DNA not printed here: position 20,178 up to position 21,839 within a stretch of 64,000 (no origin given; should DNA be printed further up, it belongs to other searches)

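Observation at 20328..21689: Eukaryote/archaea-type TIP49 (RuvBL1/2-like) AAA+ ATPase in an otherwise bacterial context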

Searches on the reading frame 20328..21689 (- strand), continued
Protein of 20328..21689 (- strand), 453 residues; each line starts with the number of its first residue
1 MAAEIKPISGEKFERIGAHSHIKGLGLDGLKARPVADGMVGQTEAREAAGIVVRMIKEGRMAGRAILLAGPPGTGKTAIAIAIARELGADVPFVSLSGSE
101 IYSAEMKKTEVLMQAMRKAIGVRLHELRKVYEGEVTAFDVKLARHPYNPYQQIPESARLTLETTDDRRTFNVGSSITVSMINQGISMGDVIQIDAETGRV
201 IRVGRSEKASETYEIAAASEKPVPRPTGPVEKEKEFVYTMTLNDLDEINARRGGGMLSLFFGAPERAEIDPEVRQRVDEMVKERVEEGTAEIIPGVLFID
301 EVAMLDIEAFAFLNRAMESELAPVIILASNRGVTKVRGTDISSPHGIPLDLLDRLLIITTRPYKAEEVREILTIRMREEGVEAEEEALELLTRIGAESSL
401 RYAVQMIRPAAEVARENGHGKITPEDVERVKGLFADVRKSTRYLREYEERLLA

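Call 18: search_protein_families(library=ncbifam, proteins=[L003:1230-2159:+, L003:3365-4447:-, L003:5263-6069:+, L003:7675-8484:-, L003:11869-12636:+, L003:12633-13958:-, L003:14113-15087:-, L003:15122-16330:-, L003:18396-19421:-, L003:19418-20995:-], max_evalue=1e-10)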
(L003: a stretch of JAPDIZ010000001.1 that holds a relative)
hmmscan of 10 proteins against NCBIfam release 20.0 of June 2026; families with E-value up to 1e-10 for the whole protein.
L003:1230-2159:+ (309 aa): 4 families
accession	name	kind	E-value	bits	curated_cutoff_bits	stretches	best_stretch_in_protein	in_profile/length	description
NF006396.0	PRK08645.1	equivalog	8.3e-69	232.3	453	1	7-253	312-557/611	bifunctional homocysteine S-methyltransferase/methylenetetrahydrofolate reductase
TIGR00676.1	fadh2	equivalog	3.6e-21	75.7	293.7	1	31-300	13-267/275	methylenetetrahydrofolate reductase [NAD(P)H]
TIGR00677.1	fadh2_euk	equivalog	6.2e-20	71.7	310.05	1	49-294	33-262/281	methylenetetrahydrofolate reductase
NF006950.0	PRK09432.1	equivalog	1.2e-11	44.4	382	1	27-255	36-246/296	methylenetetrahydrofolate reductase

L003:3365-4447:- (360 aa): 53 families (the best 25 are shown)
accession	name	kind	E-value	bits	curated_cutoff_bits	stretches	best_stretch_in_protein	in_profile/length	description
TIGR04055.1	rSAM_NirJ2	equivalog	2.4e-39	135.8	500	1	40-351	4-322/326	putative heme d1 biosynthesis radical SAM protein NirJ2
TIGR04545.1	rSAM_ahbD_hemeb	equivalog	2.6e-39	135.6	500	1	39-214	3-182/339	heme b synthase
NF045574.1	sacti_mat_StsB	exception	6.6e-38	130.7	625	1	42-195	102-257/466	StsB family radical SAM/SPASM domain sactipeptide maturase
TIGR03962.1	mycofact_rSAM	equivalog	2.6e-35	122.2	265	1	38-351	14-331/339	mycofactocin radical SAM maturase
TIGR04347.1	pseudo_SAM_Halo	equivalog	7e-35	121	525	1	38-198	40-203/390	TIGR04347 family pseudo-SAM/SPASM protein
TIGR04054.1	rSAM_NirJ1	equivalog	7.2e-34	117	650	1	38-197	38-200/387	putative heme d1 biosynthesis radical SAM protein NirJ1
TIGR04053.2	TIGR04053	equivalog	1.4e-33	116.7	395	1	38-228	10-207/366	TIGR04053 family radical SAM/SPASM domain-containing protein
TIGR04051.1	rSAM_NirJ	equivalog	2.9e-33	115.3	515.45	1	39-216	5-185/354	heme d1 biosynthesis radical SAM protein NirJ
TIGR04303.1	GeoRSP_rSAM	equivalog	2e-31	109.8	400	1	40-351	9-324/325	GeoRSP system radical SAM/SPASM protein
TIGR02109.1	PQQ_syn_pqqE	equivalog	3.4e-31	108.5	381.35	1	38-352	9-331/358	pyrroloquinoline quinone biosynthesis protein PqqE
TIGR04546.1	rSAM_ahbC_deAc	equivalog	3.9e-31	108.2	650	1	38-212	41-218/390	12,18-didecarboxysiroheme deacetylase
NF050035.1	rSAM_WgK_link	exception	2.3e-30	105.8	650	1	43-216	16-193/367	radical SAM/SPASM peptide maturase WgkB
TIGR04250.1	SCM_rSAM_ScmE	equivalog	2.2e-25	89.4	400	1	43-194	10-165/358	SynChlorMet cassette radical SAM/SPASM protein ScmE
NF041298.1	rSAM_mat_DynA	equivalog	8.4e-25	87.5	450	1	43-215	8-194/356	dynobactin maturation radical SAM/SPASM protein DynA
NF049973.1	radical_Rv1681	equivalog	4.9e-24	84.9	380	1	38-245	73-283/326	Rv1681 family radical SAM protein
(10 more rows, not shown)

L003:5263-6069:+ (268 aa): 9 families
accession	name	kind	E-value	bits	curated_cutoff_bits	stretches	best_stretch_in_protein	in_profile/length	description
TIGR03881.1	KaiC_arch_4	hypoth_equivalog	4.1e-111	370.2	247.8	1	10-238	1-230/231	KaiC domain-containing protein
TIGR03877.1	thermo_KaiC_1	hypoth_equivalog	3.6e-44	151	307.25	1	9-236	1-232/238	KaiC domain-containing protein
NF006799.0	PRK09302.1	equivalog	2.4e-30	105.6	408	1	6-237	7-239/515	circadian clock protein KaiC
TIGR03880.1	KaiC_arch_3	hypoth_equivalog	1.2e-27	97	249.45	1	15-237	1-218/224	KaiC domain-containing protein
TIGR02655.1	circ_KaiC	equivalog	2e-24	86.1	546.25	1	11-233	2-227/484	circadian clock protein KaiC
NF052589.1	ArlH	equivalog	8.8e-21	74.7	215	1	17-236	7-223/229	archaellum protein ArlH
NF004723.0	PRK06067.1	subfamily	1.6e-16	60.6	194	1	7-200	11-198/243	flagellar accessory protein FlaH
NF006320.0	PRK08533.1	equivalog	1.1e-13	51.3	215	1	17-235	11-223/230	flagellar accessory protein FlaH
TIGR03878.1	thermo_KaiC_2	hypoth_equivalog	6.3e-13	48.6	232.2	1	23-197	29-203/259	KaiC domain-containing protein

L003:7675-8484:- (269 aa): 1 family
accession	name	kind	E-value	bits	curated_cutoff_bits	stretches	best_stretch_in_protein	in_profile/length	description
TIGR00230.1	sfsA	equivalog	2e-62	210.6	126.45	1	36-255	6-225/234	DNA/RNA nuclease SfsA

L003:11869-12636:+ (255 aa): 4 families
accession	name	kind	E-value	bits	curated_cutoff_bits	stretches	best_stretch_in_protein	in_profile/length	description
NF047398.1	AAA_KGGVGR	domain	1.1e-17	65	90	1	4-176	2-189/190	KGGVGR-motif variant AAA ATPase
TIGR01968.1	minD_bact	equivalog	2.1e-17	63.4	212.9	1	5-255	2-236/261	septum site-determining protein MinD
TIGR01969.1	minD_arch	subfamily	3.3e-14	52.7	201.75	1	6-255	2-230/251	cell division ATPase MinD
NF041546.1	ParA_partition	equivalog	1.7e-12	47.3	180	0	78-202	21-153/203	ParA family partition ATPase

L003:12633-13958:- (441 aa): 0 families

L003:14113-15087:- (324 aa): 7 families
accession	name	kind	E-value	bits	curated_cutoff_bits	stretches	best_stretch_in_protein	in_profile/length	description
NF040698.1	IdsA_Meth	equivalog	8.6e-22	77.8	468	1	28-242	8-224/328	short chain isoprenyl diphosphate synthase IdsA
NF041169.1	f2_encap_cargo4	exception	1.5e-15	57.3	450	1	67-237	54-222/334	family 2 encapsulin nanocompartment cargo protein polyprenyl transferase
NF041003.1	GGPP_syn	equivalog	3.4e-15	55.9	500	1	38-237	16-216/326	geranylgeranyl diphosphate synthase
NF008140.0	PRK10888.1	equivalog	4.8e-13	49.1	412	1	66-244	47-220/323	octaprenyl diphosphate synthase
TIGR02749.1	prenyl_cyano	equivalog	2.5e-12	46.5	383.2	1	46-245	28-224/322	solanesyl diphosphate synthase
TIGR02748.1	GerC3_HepT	equivalog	3.4e-12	46.1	456.55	1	44-245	25-220/319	heptaprenyl diphosphate synthase component II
NF045685.1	GGPPSynCrtE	equivalog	4.8e-11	42.2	460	0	45-245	25-230/293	geranylgeranyl diphosphate synthase CrtE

L003:15122-16330:- (402 aa): 0 families

L003:18396-19421:- (341 aa): 2 families
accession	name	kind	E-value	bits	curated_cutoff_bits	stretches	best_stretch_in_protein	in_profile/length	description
NF046075.1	UpsF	equivalog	1.7e-19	69.9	400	1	110-321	53-232/484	membrane pilin protein UpsF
NF004704.2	PRK06041.1-2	equivalog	2.8e-17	62.6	550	1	87-340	10-249/555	archaellar assembly protein ArlJ/FlaJ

L003:19418-20995:- (525 aa): 16 families
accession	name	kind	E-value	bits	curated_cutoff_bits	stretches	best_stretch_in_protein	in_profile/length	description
NF058587.1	archaellum_moto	equivalog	1.7e-134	449.5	550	1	36-510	29-519/527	archaellum flagellar ATPase motor FlaI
NF053672.1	bindosome_BasE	exception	7.6e-74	249.3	1000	1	62-511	63-510/512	bindosome assembly system ATPase subunit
TIGR03819.1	heli_sec_ATPase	hypoth_equivalog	2.9e-51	174.7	373.15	1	107-392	18-301/340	TadA family conjugal transfer-associated ATPase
TIGR02788.1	VirB11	equivalog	5.5e-37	127.4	249.95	1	257-390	132-264/308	P-type DNA transfer ATPase VirB11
TIGR02782.1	TrbB_P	equivalog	1.4e-34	119.7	304.55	1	183-435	51-300/303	P-type conjugative transfer ATPase TrbB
NF010469.0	PRK13894.1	subfamily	6.3e-28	98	508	1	187-434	68-313/320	conjugal transfer ATPase TrbB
NF010407.0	PRK13833.1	subfamily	1.7e-24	86.9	499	1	192-423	68-294/323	conjugal transfer protein TrbB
NF010475.0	PRK13900.1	equivalog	6.7e-24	84.6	389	1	260-389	151-280/333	type IV secretion system ATPase VirB11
NF010425.0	PRK13851.1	equivalog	7.2e-20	71.1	461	1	257-378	150-270/344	type IV secretion system protein VirB11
NF041000.1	ATPase_ComGA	equivalog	7.4e-19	67.8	300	1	268-409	127-262/267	competence type IV pilus ATPase ComGA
NF007755.0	PRK10436.1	equivalog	1.3e-16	60.4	617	1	258-412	208-355/465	type II secretion system protein GspE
TIGR02538.1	type_IV_pilB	equivalog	2.4e-16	59.5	675.65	1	271-409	318-449/564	type IV-A pilus assembly ATPase PilB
TIGR02533.1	type_II_gspE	equivalog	6.2e-15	54.8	630.25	1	265-414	238-381/486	type II secretion system ATPase GspE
TIGR01420.1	pilT_fam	subfamily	6.6e-15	55.2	319.1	1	267-388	120-239/343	PilT/PilU family type 4a pilus ATPase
NF053534.1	T4PilAsmATPsTfpB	equivalog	2.7e-14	52.5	850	1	266-403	332-462/584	type IV pilus assembly ATPase TfpB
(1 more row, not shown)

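Call 27: find_encoding_contigs(protein=P0008, flank=8000, max_places=3)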
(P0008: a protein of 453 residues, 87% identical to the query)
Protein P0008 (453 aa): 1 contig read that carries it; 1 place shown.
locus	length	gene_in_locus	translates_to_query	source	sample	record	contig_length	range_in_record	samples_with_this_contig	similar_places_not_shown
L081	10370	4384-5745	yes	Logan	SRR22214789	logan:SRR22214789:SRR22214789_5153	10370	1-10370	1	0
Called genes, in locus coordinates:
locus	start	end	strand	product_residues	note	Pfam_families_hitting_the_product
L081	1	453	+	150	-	?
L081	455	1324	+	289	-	-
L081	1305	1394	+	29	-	-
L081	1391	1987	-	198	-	-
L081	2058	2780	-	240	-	PF17746:SfsA_N, PF03749:SfsA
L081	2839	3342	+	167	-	PF01864:CarS-like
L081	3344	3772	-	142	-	PF05168:HEPN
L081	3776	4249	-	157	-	PF01909:NTP_transf_2, PF18765:Polbeta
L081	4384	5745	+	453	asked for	PF06068:TIP49, PF05496:RuvB_N (weak), PF03796:DnaB_C (weak), PF13245:AAA_19 (faint), PF00004:AAA, PF13401:AAA_22 (faint), PF17856:TIP49_C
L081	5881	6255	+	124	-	PF01978:TrmB (weak)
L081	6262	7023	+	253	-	PF01656:CbiA, PF09140:MipZ (faint), PF10609:ParA, PF13614:AAA_31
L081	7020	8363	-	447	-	PF07690:MFS_1 (faint)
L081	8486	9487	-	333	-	PF00348:polyprenyl_synt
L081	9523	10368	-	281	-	?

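Call 28: find_encoding_contigs(protein=P0005, flank=10000, max_places=2)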
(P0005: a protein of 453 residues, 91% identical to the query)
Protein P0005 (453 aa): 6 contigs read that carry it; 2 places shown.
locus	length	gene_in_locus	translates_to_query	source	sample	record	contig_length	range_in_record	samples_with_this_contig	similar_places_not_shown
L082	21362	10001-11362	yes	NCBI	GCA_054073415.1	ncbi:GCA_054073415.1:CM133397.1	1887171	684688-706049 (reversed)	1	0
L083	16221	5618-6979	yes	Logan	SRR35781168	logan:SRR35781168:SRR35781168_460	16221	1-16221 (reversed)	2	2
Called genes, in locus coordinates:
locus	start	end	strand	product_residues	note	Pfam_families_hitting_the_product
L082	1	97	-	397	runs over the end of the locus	PF21269:TreT_GT1, PF00534:Glycos_transf_1, PF13692:Glyco_trans_1_4, PF20706:GT4-conflict, PF13524:Glyco_trans_1_2 (weak)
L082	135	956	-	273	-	PF00528:BPD_transp_1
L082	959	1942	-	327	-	PF00528:BPD_transp_1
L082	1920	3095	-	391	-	PF01547:SBP_bac_1, PF13531:SBP_bac_11 (faint), PF13416:SBP_bac_8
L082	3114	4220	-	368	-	PF12802:MarR_2 (faint), PF00480:ROK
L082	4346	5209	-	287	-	-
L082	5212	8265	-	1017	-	PF18911:PKD_4, PF00801:PKD, PF18911:PKD_4, PF00801:PKD, PF18911:PKD_4, PF00801:PKD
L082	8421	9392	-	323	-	PF00953:Glycos_transf_4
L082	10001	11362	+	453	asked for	PF06068:TIP49, PF05496:RuvB_N (weak), PF03796:DnaB_C (weak), PF00004:AAA, PF13401:AAA_22 (faint), PF17856:TIP49_C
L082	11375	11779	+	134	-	PF00383:dCMP_cyt_deam_1, PF08211:dCMP_cyt_deam_2, PF26947:CDL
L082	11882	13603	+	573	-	PF20720:nSTAND3 (faint), PF00485:PRK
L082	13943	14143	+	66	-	-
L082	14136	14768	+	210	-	PF13171:DUF4004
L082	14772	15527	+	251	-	PF04519:Bactofilin (weak)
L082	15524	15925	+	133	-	-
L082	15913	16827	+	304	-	PF13349:DUF4097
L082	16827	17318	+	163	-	-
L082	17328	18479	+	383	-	PF01022:HTH_5 (faint), PF12840:HTH_20 (faint), PF17782:WHD_DprA (faint), PF01978:TrmB (faint), PF09339:HTH_IclR (faint), PF12802:MarR_2 (faint), PF22979:HTH_69 (faint)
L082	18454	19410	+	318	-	PF13302:Acetyltransf_3 (faint), PF13527:Acetyltransf_9 (faint), PF00583:Acetyltransf_1, PF13673:Acetyltransf_10, PF08445:FR47, PF13508:Acetyltransf_7, PF24553:Rv0428c_C (faint), PF00583:Acetyltransf_1 (weak)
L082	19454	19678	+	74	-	-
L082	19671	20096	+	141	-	PF01850:PIN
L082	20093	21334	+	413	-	PF05977:MFS_3, PF07690:MFS_1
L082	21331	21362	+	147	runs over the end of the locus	PF01909:NTP_transf_2, PF18765:Polbeta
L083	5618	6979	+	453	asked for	PF06068:TIP49, PF05496:RuvB_N (weak), PF03796:DnaB_C (weak), PF00004:AAA, PF13401:AAA_22 (faint), PF17856:TIP49_C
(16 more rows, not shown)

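Call 41: predict_structure(alignment_id=A1)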
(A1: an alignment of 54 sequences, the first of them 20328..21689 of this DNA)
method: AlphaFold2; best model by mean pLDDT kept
length: 453 residues; sequences in the alignment: 54
mean_pLDDT: 84.8   pTM: 0.72
mean pLDDT of the five models: 84.8, 84.0, 83.3, 81.1, 80.1
residues with pLDDT >= 90: 203; 70-90: 201; 50-70: 18; < 50: 31
segments of 3 or more residues with pLDDT < 50: 1-11, 212-218, 254-265
pLDDT, mean of each block of 10 residues (from residue 1): 37 62 91 92 96 93 93 91 92 90 80 92 85 90 84 87 90 85 86 83 78 47 83 83 87 51 57 89 88 92 91 89 93 90 92 94 93 91 95 91 92 92 95 86 82 67
secondary structure, 60 per line:
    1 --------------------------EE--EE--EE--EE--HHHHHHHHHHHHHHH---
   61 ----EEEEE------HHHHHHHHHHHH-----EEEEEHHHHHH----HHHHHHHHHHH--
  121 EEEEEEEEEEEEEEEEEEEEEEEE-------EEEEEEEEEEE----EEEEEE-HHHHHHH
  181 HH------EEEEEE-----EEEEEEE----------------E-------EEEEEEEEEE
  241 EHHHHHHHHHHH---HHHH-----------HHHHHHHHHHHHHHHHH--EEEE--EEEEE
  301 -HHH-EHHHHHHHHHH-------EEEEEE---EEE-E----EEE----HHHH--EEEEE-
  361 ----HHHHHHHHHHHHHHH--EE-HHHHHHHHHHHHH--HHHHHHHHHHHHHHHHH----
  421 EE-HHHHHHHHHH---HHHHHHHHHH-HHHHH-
elements in order: H43-57 E65-69 H76-87 E93-97 H98-103 H108-118 E121-144 E152-162 E167-172 H174-182 E189-194 E200-206 E231-241 H242-252 H256-259 H271-287 E290-293 E296-300 H307-316 E324-329 E333-335 E342-344 H349-352 E355-359 H365-379 H385-397 H400-416 H424-433 H437-446 H448-452

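Call 43: fold_search(model_id=the predicted structure, library=pdb)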
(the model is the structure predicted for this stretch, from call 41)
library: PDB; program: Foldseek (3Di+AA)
matches with E <= 10: 1649; with E <= 0.001: 796
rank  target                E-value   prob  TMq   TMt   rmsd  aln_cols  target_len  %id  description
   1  9ca7_G                1.0e-54  1.00  0.71  0.72  10.1       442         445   46  Cryo-EM structure of human SRCAP-nucleosome complex in the fully-engaged state (composite structure) (released 2025-06-18)
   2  9ca7_H                1.8e-53  1.00  0.69  0.72   7.3       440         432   49  Cryo-EM structure of human SRCAP-nucleosome complex in the fully-engaged state (composite structure) (released 2025-06-18)
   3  9ca7_F                3.8e-53  1.00  0.77  0.80   5.7       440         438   49  Cryo-EM structure of human SRCAP-nucleosome complex in the fully-engaged state (composite structure) (released 2025-06-18)
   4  9b1d_G                4.1e-53  1.00  0.70  0.73   9.6       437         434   48  Cryo-EM structure of native SWR1 bound to DNA (composite structure) (released 2024-10-09)
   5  9b1d_F                5.8e-53  1.00  0.77  0.79   5.2       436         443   45  Cryo-EM structure of native SWR1 bound to DNA (composite structure) (released 2024-10-09)
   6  9cac_F                9.7e-53  1.00  0.77  0.80   5.4       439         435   50  Cryo-EM structure of the RuvBL lobe of the native human TIP60 complex (composite structure) (released 2025-06-18)
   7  9c57_D                1.2e-52  1.00  0.77  0.81   5.2       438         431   50  Reconstituted P400 Subcomplex of the human TIP60 complex (released 2024-08-21)
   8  9cac_I                1.9e-52  1.00  0.71  0.75   6.9       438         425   46  Cryo-EM structure of the RuvBL lobe of the native human TIP60 complex (composite structure) (released 2025-06-18)
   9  7zi4_D                2.0e-52  1.00  0.73  0.75   6.7       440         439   49  Cryo-EM structure of the human INO80 complex bound to a WT nucleosome (released 2023-04-19)
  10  9b1d_I                2.2e-52  1.00  0.70  0.73   8.2       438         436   48  Cryo-EM structure of native SWR1 bound to DNA (composite structure) (released 2024-10-09)
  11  9c57_E                3.4e-52  1.00  0.70  0.73  10.0       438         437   46  Reconstituted P400 Subcomplex of the human TIP60 complex (released 2024-08-21)
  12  9cac_H                4.6e-52  1.00  0.69  0.73   6.7       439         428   49  Cryo-EM structure of the RuvBL lobe of the native human TIP60 complex (composite structure) (released 2025-06-18)
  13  9ca7_I                4.6e-52  1.00  0.71  0.73   7.5       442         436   46  Cryo-EM structure of human SRCAP-nucleosome complex in the fully-engaged state (composite structure) (released 2025-06-18)
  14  9cac_G                5.2e-52  1.00  0.70  0.73   9.1       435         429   46  Cryo-EM structure of the RuvBL lobe of the native human TIP60 complex (composite structure) (released 2025-06-18)
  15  9ca7_E                9.2e-52  1.00  0.70  0.72   6.5       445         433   46  Cryo-EM structure of human SRCAP-nucleosome complex in the fully-engaged state (composite structure) (released 2025-06-18)
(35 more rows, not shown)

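Call 46: search_dna_similar(query=window:20328-21689:-, collection=phages, mode=protein, max_evalue=0.00001, max_rows=10)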
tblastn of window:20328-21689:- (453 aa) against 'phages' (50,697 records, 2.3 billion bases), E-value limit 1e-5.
No match.

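Call 47: search_dna_similar(query=window:20328-21689:-, collection=plasmids, mode=protein, max_evalue=0.00001, max_rows=10)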
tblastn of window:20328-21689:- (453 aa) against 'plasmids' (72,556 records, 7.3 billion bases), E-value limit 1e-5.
No match.
